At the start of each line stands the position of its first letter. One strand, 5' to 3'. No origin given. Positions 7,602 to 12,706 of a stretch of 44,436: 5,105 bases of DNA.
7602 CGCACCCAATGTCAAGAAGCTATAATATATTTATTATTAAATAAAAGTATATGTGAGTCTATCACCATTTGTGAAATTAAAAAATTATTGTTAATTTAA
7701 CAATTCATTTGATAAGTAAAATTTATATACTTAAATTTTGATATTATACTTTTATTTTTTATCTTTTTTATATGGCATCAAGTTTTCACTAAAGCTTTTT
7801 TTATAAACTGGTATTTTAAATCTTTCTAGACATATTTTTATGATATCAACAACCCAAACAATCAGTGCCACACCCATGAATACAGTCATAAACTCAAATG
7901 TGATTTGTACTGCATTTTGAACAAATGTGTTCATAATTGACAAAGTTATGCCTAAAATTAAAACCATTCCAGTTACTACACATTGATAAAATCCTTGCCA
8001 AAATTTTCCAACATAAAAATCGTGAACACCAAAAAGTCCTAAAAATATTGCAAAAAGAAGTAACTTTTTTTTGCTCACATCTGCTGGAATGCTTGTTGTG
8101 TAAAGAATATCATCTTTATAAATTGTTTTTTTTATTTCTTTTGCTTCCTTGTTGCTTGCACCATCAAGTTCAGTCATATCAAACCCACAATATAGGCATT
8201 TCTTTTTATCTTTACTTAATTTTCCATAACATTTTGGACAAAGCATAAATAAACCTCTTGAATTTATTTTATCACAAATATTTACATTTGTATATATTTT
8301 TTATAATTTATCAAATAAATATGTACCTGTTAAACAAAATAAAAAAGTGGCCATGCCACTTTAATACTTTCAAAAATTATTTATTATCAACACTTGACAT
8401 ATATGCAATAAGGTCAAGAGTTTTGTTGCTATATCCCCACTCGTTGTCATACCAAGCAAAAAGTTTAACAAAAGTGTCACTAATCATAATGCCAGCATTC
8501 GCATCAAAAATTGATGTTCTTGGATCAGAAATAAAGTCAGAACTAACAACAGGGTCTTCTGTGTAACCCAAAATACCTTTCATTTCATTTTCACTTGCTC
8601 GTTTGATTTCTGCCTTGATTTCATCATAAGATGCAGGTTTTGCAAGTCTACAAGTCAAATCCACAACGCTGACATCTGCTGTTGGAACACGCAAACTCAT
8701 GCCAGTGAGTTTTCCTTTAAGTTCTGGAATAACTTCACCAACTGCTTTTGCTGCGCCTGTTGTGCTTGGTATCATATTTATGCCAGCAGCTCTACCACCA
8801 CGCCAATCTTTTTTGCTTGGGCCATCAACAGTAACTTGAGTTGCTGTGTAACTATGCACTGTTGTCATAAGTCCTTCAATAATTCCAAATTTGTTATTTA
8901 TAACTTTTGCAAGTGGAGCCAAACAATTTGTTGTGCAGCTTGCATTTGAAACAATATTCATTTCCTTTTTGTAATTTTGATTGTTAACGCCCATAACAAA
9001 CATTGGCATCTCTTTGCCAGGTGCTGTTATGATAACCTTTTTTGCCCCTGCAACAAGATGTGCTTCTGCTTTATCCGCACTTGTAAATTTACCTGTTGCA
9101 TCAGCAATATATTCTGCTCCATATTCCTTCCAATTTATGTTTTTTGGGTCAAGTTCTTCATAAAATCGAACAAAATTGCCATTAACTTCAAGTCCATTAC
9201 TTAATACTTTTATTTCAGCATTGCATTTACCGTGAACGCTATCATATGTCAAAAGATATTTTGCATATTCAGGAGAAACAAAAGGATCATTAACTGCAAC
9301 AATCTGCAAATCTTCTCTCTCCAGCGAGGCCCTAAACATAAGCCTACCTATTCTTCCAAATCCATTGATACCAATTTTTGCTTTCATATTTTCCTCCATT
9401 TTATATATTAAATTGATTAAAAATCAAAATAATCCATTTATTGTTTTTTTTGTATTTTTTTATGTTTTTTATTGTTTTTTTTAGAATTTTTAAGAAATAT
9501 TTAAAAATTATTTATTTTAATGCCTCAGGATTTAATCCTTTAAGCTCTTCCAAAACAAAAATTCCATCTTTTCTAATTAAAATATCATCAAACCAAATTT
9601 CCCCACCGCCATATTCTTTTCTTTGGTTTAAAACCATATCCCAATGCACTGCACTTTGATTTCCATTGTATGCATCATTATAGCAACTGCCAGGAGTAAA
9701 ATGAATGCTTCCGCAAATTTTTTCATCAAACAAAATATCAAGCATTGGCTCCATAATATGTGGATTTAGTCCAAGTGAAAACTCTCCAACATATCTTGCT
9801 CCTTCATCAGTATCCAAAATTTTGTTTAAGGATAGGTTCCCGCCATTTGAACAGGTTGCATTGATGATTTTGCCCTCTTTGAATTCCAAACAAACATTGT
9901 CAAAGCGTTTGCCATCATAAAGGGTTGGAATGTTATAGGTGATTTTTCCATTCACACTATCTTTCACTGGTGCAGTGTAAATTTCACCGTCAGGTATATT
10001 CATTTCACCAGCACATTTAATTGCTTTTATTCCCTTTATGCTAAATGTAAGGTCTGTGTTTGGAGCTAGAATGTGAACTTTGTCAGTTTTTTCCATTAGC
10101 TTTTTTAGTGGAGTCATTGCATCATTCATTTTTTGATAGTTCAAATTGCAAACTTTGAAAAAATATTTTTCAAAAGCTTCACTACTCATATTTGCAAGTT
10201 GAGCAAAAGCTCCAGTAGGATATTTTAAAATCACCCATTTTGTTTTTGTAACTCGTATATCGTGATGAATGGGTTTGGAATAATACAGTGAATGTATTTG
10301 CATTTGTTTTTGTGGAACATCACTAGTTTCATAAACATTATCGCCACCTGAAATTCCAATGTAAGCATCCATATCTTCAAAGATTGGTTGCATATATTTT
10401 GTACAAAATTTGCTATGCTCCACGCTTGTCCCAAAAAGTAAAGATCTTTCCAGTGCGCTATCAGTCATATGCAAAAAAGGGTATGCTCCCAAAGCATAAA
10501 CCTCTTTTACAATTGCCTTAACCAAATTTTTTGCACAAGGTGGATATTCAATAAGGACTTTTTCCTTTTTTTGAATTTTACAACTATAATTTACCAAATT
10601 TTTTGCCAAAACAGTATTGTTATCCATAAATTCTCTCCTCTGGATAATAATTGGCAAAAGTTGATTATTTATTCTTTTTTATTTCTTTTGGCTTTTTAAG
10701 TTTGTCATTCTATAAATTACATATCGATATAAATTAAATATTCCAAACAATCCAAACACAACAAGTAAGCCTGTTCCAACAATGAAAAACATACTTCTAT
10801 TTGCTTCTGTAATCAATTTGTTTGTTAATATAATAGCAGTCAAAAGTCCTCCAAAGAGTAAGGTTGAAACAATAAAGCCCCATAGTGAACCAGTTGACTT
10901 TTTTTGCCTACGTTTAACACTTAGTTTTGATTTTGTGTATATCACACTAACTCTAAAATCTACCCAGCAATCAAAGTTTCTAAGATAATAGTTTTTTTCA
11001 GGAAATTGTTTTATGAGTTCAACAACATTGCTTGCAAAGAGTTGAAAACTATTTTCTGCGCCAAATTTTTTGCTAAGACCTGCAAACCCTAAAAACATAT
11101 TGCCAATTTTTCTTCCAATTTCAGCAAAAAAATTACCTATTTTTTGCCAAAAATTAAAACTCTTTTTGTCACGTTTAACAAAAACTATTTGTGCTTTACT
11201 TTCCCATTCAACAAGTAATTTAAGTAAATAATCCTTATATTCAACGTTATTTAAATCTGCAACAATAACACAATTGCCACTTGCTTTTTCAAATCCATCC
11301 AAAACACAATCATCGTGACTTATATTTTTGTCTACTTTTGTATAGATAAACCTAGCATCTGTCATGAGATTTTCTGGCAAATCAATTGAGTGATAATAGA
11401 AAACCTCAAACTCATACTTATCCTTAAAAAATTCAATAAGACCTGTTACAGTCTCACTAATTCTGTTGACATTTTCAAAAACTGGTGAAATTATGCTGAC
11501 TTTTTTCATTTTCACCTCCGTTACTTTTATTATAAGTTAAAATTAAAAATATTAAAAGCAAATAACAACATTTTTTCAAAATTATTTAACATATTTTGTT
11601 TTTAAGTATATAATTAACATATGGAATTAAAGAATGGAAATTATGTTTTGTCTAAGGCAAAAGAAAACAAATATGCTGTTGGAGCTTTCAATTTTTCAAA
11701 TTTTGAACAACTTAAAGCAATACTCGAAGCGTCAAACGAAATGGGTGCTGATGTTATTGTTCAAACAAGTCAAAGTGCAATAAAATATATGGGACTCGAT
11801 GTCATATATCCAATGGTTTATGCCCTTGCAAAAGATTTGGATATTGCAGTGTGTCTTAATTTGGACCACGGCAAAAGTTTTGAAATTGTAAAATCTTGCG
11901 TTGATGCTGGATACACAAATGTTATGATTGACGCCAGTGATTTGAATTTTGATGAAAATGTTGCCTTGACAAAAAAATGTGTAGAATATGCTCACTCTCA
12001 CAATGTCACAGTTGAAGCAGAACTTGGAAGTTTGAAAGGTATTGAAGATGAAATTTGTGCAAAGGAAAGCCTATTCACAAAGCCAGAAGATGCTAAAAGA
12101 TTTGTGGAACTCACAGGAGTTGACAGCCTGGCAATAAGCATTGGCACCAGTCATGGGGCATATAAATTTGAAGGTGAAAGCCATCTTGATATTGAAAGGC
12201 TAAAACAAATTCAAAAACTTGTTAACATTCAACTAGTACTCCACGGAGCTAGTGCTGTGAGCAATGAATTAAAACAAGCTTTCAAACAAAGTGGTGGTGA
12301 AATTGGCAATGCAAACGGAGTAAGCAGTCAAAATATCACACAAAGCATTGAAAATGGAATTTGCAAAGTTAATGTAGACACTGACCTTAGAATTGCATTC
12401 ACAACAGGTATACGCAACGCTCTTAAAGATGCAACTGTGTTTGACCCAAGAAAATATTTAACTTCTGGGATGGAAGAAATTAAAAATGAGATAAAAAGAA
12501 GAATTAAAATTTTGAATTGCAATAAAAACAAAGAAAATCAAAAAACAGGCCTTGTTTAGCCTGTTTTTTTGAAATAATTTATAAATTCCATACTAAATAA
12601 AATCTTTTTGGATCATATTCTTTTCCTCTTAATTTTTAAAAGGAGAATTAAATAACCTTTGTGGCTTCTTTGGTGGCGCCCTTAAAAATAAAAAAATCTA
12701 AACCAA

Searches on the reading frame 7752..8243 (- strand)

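Call 86: search_protein_families(library=pfam, proteins=[window:7752-8243:-], max_evalue=0.001)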
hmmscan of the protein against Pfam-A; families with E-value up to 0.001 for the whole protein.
window:7752-8243:- (163 aa): 1 family
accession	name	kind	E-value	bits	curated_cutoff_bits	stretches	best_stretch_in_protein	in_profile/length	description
PF05154.21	TM2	-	1.3e-08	35.4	27.9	1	57-99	4-47/51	TM2 domain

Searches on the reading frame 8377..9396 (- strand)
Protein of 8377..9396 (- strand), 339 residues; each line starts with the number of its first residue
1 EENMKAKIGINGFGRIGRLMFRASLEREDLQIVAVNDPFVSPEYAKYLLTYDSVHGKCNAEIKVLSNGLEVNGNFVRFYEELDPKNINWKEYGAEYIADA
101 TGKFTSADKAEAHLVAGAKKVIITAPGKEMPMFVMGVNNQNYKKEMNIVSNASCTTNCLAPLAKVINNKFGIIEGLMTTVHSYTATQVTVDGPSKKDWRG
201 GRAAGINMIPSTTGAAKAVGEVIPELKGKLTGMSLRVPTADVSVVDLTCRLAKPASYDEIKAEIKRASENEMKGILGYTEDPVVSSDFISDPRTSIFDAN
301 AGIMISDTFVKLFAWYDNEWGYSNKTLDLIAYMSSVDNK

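Call 20: search_protein_families(library=pfam, proteins=[window:8377-9396:-], max_evalue=0.001)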
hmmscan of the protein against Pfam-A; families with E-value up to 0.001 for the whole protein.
window:8377-9396:- (339 aa): 2 families
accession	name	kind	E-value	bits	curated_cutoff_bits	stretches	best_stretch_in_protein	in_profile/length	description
PF02800.25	Gp_dh_C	-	2.6e-69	232.3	24.4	1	159-316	1-158/158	Glyceraldehyde 3-phosphate dehydrogenase, C-terminal domain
PF00044.30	Gp_dh_N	-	2.9e-34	117.8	31.7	1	7-106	2-100/101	Glyceraldehyde 3-phosphate dehydrogenase, NAD binding domain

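Call 80: list_cluster_members(proteins=[window:8377-9396:-, window:11621-12556:+, window:40246-44310:-, P0012, P0017, P0026, P0023, P0028, P0237, P0193])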
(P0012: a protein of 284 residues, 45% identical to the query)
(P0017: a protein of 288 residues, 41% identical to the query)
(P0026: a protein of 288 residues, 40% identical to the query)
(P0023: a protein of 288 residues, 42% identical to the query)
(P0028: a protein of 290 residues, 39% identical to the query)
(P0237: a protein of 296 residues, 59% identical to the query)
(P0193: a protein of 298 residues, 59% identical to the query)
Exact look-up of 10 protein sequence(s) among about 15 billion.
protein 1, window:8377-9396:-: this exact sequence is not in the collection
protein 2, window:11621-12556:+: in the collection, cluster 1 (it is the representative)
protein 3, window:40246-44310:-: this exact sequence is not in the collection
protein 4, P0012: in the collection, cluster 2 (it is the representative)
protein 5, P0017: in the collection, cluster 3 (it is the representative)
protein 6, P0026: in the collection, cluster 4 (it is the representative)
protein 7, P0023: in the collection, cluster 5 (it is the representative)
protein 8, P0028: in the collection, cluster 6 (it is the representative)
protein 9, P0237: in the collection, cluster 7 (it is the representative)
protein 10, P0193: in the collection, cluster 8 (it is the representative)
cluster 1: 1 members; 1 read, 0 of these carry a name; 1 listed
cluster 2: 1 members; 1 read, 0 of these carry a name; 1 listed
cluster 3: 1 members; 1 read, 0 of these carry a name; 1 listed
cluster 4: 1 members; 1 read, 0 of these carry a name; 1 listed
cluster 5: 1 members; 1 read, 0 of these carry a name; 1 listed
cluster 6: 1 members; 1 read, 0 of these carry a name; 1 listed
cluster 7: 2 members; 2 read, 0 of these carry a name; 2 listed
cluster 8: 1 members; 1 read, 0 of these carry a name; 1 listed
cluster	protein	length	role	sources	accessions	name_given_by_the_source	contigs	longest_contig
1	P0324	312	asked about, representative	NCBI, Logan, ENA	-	-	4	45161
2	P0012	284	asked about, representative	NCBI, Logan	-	-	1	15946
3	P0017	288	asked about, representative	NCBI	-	-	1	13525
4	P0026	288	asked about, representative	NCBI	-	-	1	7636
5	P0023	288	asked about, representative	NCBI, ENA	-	-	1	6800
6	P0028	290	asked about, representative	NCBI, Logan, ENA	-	-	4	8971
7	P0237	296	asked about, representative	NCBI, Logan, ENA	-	-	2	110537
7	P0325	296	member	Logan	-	-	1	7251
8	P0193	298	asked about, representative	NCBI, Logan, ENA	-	-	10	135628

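Call 83: find_homologous_proteins(query=window:8377-9396:-, max_evalue=1e-50)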
Query window:8377-9396:- (339 aa): 8000 proteins with E <= 1e-50 among 8000 candidates; the best 120 are listed.
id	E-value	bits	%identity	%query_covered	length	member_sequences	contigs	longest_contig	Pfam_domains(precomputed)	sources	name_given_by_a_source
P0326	3.9e-222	754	100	99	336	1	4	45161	PF02800.26,PF00044.31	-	-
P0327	3.5e-202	689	88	99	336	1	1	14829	PF02800.26,PF00044.31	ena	-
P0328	1.9e-197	673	87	98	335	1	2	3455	PF02800.26,PF00044.31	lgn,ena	-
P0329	2.9e-196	669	87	98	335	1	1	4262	PF02800.26,PF00044.31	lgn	-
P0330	6.3e-195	665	86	99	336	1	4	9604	PF02800.26,PF00044.31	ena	-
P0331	9.4e-195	664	86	98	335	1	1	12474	PF02800.26,PF00044.31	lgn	-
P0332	1.8e-194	663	87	98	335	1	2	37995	PF02800.26,PF00044.31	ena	-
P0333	7.0e-194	661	86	99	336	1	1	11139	PF02800.26,PF00044.31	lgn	-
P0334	1.3e-193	660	85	98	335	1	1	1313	PF02800.26,PF00044.31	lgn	-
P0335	1.8e-193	660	85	98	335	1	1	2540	PF02800.26,PF00044.31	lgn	-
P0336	6.3e-193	658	85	98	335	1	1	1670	PF02800.26,PF00044.31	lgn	-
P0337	6.6e-193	658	85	98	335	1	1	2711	PF02800.26,PF00044.31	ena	-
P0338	1.3e-192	657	85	98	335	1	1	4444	PF02800.26,PF00044.31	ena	-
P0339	1.0e-191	654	84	99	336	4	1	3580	PF02800.26,PF00044.31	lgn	-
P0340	3.0e-191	653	84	98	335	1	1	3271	PF02800.26,PF00044.31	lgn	-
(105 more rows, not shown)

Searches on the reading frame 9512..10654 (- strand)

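Call 20: search_protein_families(library=pfam, proteins=[window:9512-10654:-], max_evalue=0.001)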
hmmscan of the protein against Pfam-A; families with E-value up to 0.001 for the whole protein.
window:9512-10654:- (380 aa): 1 family
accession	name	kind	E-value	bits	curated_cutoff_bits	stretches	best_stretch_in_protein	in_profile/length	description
PF02073.20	Peptidase_M29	-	4.1e-56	191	27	1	16-346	8-386/406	Thermophilic metalloprotease (M29)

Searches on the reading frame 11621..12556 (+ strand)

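Call 20: search_protein_families(library=pfam, proteins=[window:11621-12556:+], max_evalue=0.001)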
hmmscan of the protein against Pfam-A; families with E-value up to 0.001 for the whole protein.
window:11621-12556:+ (312 aa): 1 family
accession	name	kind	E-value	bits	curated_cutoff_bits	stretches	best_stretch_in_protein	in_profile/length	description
PF01116.26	F_bP_aldolase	-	1.2e-98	330.5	25.5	1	7-301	4-275/277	Fructose-bisphosphate aldolase class-II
